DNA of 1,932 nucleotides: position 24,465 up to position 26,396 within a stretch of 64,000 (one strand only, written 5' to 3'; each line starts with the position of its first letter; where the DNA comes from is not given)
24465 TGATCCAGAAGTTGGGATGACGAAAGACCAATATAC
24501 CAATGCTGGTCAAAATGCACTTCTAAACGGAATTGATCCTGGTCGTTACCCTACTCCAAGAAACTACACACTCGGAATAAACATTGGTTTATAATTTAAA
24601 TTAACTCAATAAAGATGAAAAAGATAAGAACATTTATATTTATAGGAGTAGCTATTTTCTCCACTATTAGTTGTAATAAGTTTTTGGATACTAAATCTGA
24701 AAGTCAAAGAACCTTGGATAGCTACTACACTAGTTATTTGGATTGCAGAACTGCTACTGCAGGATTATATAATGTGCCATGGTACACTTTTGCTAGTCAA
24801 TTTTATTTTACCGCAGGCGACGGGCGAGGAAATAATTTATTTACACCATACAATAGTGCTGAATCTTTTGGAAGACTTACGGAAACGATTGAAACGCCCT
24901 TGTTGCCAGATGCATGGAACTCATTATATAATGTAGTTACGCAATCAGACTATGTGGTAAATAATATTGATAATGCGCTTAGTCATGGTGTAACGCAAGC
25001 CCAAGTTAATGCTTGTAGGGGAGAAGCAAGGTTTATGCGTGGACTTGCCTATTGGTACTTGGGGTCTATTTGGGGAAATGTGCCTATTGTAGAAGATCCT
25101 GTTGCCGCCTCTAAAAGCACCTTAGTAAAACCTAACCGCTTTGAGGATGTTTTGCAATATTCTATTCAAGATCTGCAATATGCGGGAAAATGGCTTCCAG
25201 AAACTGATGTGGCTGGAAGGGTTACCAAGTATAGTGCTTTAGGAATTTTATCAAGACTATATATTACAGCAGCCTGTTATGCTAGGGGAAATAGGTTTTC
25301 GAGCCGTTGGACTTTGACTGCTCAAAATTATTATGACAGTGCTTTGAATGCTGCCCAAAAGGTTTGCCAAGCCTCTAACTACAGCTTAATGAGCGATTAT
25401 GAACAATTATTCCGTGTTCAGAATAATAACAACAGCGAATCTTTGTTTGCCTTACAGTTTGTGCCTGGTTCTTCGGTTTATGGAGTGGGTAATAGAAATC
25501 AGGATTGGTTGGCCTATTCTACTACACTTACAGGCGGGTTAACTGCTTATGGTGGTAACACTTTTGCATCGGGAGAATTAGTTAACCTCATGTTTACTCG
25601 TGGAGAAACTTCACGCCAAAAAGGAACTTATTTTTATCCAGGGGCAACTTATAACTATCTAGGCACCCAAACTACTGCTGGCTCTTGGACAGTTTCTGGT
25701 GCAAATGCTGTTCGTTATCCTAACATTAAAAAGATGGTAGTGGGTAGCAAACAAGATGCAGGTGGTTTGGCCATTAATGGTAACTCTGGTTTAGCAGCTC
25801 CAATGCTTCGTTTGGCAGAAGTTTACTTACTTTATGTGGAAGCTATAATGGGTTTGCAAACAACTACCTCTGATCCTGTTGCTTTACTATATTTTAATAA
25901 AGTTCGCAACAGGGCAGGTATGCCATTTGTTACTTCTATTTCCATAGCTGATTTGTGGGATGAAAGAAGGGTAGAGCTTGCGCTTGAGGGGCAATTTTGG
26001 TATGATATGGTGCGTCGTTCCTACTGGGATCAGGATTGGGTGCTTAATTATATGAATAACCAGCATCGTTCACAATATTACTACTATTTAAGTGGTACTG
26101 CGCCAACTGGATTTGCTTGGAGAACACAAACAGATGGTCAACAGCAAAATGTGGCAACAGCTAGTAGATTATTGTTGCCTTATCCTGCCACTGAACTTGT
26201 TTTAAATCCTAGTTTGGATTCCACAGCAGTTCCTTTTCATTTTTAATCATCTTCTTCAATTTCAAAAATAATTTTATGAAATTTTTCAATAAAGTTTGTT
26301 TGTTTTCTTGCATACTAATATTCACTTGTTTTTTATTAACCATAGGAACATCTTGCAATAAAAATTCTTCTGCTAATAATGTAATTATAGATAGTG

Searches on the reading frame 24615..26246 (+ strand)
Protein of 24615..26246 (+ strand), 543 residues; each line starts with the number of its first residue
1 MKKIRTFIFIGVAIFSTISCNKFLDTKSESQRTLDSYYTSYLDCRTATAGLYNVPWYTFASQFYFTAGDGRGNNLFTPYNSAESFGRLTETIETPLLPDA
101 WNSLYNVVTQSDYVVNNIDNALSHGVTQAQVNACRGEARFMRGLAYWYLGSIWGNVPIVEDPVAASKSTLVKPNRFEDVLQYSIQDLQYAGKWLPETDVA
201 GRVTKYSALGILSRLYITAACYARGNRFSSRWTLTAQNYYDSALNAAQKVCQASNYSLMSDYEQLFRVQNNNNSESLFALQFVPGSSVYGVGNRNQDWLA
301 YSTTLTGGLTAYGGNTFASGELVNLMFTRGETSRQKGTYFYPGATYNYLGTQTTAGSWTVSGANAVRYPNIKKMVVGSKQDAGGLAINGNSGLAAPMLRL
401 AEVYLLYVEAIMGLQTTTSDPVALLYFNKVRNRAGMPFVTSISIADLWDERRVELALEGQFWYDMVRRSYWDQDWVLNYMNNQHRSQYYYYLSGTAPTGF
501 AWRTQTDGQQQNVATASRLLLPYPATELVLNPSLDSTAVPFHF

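Call 41: search_protein_families(library=pfam, proteins=[window:24615-26246:+], max_evalue=0.001)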
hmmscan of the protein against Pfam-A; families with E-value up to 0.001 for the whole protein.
window:24615-26246:+ (543 aa): 2 families
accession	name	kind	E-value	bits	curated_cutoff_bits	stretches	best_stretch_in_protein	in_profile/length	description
PF07980.17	SusD_RagB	-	2.4e-25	90.2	23.1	1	321-535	70-292/297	SusD family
PF14322.12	SusD-like_3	-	1.3e-13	52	27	1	23-216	2-190/191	Starch-binding associating with outer membrane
